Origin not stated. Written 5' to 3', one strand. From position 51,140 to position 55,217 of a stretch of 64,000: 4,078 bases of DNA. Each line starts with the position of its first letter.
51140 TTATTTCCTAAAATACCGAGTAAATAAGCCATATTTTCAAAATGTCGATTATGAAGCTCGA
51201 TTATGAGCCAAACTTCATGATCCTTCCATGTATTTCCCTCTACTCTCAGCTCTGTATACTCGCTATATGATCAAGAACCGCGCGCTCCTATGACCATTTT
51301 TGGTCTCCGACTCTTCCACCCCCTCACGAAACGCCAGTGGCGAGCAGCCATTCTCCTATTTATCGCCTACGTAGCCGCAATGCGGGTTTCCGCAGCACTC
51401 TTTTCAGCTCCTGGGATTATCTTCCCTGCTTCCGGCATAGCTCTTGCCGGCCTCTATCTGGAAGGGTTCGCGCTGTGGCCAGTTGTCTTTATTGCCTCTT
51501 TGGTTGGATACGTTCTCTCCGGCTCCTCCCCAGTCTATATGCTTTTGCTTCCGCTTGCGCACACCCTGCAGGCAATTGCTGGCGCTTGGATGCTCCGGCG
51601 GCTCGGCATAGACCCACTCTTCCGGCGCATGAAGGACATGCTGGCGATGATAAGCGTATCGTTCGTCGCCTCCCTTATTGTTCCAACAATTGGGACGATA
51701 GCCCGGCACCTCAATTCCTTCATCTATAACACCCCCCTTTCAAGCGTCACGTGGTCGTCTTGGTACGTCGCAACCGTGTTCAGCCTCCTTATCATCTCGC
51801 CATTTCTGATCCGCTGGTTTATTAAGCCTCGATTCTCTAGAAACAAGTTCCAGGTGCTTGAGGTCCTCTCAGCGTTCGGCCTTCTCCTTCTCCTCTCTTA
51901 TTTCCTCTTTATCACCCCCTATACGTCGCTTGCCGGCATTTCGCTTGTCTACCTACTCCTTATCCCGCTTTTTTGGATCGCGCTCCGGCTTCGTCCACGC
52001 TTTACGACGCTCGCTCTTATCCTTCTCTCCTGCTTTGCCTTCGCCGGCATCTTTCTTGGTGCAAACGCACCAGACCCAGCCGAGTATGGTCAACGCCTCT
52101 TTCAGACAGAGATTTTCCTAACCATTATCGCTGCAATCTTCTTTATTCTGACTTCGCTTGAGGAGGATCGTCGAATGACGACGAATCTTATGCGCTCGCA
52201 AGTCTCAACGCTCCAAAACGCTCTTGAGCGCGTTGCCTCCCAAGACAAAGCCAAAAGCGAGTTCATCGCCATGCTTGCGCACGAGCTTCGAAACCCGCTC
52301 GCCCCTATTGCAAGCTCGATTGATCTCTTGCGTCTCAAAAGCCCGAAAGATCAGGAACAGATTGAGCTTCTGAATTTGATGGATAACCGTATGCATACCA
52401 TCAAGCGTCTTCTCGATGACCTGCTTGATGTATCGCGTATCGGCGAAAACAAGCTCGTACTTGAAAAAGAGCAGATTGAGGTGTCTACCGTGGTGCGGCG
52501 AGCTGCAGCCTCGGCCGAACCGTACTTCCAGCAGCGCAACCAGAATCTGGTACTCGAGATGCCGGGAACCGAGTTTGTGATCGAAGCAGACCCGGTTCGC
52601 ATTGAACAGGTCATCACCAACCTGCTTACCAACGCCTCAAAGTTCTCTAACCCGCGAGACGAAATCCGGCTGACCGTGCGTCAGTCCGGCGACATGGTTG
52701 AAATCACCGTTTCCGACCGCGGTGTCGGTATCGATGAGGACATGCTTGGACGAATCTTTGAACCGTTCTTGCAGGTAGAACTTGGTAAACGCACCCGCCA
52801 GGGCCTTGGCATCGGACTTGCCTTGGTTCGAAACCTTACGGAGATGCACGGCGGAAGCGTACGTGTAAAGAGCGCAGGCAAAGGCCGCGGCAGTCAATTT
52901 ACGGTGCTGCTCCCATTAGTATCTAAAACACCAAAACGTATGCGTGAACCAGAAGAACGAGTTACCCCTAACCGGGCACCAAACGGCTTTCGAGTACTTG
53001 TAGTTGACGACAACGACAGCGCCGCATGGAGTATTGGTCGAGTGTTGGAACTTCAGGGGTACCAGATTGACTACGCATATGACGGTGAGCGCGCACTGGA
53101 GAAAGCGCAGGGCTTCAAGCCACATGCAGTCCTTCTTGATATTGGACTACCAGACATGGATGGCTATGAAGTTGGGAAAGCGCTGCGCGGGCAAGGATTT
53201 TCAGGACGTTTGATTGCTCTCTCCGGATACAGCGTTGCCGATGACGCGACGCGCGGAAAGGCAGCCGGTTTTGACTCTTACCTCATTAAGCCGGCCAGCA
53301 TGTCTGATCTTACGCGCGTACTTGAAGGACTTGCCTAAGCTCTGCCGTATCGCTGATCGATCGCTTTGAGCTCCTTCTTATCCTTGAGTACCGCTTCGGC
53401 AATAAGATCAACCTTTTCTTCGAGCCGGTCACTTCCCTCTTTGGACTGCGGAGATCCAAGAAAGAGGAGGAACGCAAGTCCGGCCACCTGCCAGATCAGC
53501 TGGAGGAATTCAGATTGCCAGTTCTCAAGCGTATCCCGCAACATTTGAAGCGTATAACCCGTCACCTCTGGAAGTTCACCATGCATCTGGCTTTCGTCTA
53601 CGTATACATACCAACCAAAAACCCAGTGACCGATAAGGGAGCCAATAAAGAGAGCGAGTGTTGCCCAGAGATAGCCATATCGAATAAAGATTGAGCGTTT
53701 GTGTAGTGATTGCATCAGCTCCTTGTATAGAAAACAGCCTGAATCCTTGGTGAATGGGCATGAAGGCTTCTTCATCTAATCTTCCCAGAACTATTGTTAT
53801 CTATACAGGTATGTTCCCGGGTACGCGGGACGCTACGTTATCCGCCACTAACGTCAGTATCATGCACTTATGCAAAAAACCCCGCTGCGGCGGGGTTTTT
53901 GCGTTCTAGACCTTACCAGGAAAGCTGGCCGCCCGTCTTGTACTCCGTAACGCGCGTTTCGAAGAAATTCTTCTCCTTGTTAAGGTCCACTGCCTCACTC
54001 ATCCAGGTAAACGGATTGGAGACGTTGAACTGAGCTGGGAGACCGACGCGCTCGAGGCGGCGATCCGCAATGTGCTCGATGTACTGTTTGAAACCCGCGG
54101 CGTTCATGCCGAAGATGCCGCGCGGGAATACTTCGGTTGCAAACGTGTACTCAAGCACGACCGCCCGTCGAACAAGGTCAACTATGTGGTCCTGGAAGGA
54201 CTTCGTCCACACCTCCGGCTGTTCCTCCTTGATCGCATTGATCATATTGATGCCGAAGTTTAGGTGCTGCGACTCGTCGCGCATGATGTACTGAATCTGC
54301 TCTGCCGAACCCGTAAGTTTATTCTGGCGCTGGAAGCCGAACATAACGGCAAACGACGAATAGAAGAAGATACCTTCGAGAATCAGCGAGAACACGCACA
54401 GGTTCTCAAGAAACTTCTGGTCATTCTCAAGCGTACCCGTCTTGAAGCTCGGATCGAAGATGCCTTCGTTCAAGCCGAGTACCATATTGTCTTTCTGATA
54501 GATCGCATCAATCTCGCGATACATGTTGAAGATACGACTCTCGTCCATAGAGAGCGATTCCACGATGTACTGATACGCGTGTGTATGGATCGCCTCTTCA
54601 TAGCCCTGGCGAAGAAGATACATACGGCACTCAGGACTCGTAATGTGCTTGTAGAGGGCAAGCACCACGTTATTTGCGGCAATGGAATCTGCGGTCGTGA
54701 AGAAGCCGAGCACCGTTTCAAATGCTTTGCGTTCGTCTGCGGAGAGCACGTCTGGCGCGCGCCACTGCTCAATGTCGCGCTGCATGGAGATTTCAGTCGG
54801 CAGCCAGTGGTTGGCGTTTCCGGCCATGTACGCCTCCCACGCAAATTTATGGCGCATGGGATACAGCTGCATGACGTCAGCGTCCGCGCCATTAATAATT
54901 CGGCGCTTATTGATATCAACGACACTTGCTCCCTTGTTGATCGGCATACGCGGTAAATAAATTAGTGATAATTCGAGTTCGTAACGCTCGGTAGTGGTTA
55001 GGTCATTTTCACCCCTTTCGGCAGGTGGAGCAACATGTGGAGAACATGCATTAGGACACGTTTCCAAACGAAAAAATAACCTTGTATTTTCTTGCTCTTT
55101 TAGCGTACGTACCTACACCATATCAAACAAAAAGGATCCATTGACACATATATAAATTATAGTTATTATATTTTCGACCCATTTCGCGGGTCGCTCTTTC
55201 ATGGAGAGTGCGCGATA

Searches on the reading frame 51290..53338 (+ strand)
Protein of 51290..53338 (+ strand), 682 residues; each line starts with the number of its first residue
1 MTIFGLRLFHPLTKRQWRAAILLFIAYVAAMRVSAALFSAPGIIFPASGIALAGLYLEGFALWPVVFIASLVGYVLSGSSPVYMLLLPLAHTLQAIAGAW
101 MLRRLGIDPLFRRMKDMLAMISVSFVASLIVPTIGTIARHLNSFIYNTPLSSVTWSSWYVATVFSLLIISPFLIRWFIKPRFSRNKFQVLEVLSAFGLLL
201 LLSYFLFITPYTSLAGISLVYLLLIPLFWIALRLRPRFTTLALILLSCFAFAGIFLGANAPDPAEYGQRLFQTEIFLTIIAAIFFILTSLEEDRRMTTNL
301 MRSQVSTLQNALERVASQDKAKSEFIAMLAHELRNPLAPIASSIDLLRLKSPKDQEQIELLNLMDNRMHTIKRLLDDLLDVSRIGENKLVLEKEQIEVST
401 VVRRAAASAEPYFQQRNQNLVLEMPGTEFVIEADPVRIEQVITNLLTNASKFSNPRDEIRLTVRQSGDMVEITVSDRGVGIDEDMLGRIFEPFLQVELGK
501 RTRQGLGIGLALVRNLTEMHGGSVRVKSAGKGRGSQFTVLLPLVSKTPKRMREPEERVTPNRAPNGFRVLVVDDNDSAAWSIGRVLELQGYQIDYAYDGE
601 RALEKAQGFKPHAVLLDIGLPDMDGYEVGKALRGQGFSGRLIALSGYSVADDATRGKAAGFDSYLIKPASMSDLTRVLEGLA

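Call 82: search_protein_families(library=pfam, proteins=[window:51290-53338:+], max_evalue=0.00001)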
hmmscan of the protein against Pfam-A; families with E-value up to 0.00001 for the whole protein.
window:51290-53338:+ (682 aa): 4 families
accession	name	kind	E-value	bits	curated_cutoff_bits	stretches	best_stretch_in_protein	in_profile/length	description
PF02518.31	HATPase_c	-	7e-28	97.7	26.4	1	434-543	2-109/111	Histidine kinase-, DNA gyrase B-, and HSP90-like ATPase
PF00072.30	Response_reg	-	1.1e-20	74.2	30.2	1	569-678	1-110/111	Response regulator receiver domain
PF05231.19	MASE1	-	2.1e-15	57.1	29.8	1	21-286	4-290/299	MASE1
PF00512.31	HisKA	-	2.2e-14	53.7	26.9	1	321-386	1-65/66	His Kinase A (phospho-acceptor) domain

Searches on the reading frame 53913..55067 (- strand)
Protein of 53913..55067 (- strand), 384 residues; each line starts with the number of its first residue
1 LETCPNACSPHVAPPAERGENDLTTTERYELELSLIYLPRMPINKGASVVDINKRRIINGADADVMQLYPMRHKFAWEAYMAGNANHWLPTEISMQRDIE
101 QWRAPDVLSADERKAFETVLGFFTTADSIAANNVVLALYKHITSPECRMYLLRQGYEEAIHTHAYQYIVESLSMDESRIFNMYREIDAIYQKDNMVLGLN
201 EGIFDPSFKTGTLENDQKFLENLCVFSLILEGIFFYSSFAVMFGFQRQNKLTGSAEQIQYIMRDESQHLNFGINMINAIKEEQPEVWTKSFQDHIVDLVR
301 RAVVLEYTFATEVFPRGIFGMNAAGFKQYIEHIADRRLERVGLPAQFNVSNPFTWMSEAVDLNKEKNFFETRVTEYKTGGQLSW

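Call 83: search_protein_families(library=padloc, proteins=[window:53913-55067:-], max_evalue=0.00001)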
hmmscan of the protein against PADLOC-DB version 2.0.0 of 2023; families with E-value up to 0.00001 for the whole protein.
window:53913-55067:- (384 aa): 0 families

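Call 84: search_protein_families(library=pfam, proteins=[window:53913-55067:-], max_evalue=0.001)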
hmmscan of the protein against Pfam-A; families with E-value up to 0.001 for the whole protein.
window:53913-55067:- (384 aa): 1 family
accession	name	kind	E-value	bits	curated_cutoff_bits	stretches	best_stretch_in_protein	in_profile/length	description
PF00268.27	Ribonuc_red_sm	-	7.2e-86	288.5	33.6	1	66-352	2-281/281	Ribonucleotide reductase, small chain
